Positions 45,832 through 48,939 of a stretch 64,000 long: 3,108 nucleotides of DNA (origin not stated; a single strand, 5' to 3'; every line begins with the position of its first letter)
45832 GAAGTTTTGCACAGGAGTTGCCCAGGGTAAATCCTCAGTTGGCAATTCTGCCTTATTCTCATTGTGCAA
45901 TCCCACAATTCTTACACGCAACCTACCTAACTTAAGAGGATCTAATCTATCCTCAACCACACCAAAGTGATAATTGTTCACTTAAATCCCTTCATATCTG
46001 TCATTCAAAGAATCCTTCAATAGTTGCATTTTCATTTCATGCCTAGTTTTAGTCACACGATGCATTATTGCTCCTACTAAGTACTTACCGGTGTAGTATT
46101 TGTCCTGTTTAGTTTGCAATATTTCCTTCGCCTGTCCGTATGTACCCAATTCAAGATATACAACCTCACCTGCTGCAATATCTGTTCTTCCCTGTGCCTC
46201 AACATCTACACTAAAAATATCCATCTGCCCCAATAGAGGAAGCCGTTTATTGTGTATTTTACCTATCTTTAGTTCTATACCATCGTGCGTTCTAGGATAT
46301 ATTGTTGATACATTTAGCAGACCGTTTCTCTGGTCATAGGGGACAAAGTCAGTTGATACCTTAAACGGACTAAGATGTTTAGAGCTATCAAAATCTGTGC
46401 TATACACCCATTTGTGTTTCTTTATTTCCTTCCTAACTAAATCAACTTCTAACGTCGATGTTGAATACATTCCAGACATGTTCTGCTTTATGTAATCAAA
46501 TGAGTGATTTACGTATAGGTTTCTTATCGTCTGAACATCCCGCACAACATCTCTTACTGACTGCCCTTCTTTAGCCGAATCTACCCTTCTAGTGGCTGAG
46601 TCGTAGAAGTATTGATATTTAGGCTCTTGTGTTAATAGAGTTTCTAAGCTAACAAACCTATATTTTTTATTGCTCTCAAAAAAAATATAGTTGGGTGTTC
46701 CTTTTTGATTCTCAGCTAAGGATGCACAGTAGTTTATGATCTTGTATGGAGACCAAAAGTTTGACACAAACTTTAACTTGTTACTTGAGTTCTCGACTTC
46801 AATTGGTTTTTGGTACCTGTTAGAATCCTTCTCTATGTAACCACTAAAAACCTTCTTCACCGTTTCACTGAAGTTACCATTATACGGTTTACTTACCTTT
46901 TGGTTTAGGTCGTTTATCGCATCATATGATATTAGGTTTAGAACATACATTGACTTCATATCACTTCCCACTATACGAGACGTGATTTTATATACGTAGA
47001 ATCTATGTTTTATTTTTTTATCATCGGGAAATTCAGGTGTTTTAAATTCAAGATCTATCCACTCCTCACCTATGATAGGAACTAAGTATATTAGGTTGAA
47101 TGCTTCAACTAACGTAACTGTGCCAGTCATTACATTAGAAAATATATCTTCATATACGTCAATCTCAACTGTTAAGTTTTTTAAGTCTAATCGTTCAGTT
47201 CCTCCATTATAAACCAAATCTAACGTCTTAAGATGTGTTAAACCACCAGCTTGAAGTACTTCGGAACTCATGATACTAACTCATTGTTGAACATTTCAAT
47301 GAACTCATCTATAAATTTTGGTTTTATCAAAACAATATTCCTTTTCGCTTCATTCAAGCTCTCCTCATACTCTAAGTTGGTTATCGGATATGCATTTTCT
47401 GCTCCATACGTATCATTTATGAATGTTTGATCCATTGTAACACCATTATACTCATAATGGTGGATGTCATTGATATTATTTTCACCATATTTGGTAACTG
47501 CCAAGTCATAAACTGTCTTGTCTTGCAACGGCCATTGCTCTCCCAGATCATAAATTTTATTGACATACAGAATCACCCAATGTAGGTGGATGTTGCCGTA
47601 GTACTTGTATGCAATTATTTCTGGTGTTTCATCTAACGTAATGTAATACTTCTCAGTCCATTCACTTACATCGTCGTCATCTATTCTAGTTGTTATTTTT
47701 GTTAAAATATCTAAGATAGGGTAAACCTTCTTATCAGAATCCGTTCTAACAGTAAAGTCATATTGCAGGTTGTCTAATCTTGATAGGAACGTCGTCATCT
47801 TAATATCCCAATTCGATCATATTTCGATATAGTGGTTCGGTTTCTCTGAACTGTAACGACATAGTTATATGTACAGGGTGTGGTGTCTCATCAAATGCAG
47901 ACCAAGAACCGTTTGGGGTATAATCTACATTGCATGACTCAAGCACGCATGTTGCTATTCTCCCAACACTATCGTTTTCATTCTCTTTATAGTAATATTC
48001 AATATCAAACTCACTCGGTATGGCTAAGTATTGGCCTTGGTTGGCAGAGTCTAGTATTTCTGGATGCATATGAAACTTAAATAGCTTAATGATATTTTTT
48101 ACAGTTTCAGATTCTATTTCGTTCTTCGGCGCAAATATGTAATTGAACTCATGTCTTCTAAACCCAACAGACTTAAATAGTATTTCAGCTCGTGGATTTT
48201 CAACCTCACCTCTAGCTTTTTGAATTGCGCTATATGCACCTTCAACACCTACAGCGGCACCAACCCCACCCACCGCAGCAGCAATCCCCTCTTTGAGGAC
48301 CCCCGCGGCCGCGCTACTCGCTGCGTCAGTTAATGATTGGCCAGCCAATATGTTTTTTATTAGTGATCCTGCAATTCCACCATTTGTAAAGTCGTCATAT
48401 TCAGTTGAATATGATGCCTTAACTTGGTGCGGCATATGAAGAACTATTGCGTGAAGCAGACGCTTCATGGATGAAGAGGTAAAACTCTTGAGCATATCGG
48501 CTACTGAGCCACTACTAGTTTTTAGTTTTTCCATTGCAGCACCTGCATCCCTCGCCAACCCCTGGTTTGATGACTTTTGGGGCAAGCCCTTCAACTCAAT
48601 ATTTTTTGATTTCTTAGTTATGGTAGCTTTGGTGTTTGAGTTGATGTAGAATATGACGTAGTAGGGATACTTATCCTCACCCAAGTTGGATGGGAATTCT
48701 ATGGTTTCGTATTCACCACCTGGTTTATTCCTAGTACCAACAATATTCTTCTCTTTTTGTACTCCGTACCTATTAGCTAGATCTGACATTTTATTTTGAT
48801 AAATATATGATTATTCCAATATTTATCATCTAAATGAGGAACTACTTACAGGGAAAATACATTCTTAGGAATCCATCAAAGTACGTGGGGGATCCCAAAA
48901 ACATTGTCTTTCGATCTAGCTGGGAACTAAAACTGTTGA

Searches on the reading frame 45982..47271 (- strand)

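Call 51: search_protein_families(library=phrogs, max_evalue=0.00001, proteins=[window:45982-47271:-])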
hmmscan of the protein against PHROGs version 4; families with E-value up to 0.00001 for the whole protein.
window:45982-47271:- (429 aa): 2 families
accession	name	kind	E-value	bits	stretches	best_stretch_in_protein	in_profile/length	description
phrog_350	-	tail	2.5e-68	232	1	20-425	21-431/436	tail protein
phrog_24827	-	tail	2.2e-07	31.5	1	352-422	212-280/282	tail protein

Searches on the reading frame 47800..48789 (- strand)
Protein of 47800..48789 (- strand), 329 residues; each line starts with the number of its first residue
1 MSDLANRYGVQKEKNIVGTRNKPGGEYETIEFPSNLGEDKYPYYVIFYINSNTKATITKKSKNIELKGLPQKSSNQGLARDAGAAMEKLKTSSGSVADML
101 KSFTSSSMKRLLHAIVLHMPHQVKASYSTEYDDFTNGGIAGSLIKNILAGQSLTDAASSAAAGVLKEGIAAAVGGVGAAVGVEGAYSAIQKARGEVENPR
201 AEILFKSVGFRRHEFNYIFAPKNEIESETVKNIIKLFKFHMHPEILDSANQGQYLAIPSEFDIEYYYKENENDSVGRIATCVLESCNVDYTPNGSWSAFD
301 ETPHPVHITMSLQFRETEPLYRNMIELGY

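Call 51: search_protein_families(library=phrogs, max_evalue=0.00001, proteins=[window:47800-48789:-])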
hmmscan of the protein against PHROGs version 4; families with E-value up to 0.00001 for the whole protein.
window:47800-48789:- (329 aa): 1 family
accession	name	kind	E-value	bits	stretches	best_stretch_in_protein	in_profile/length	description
phrog_230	-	tail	1.5e-62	213.6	1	18-326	279-583/628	baseplate tail tube cap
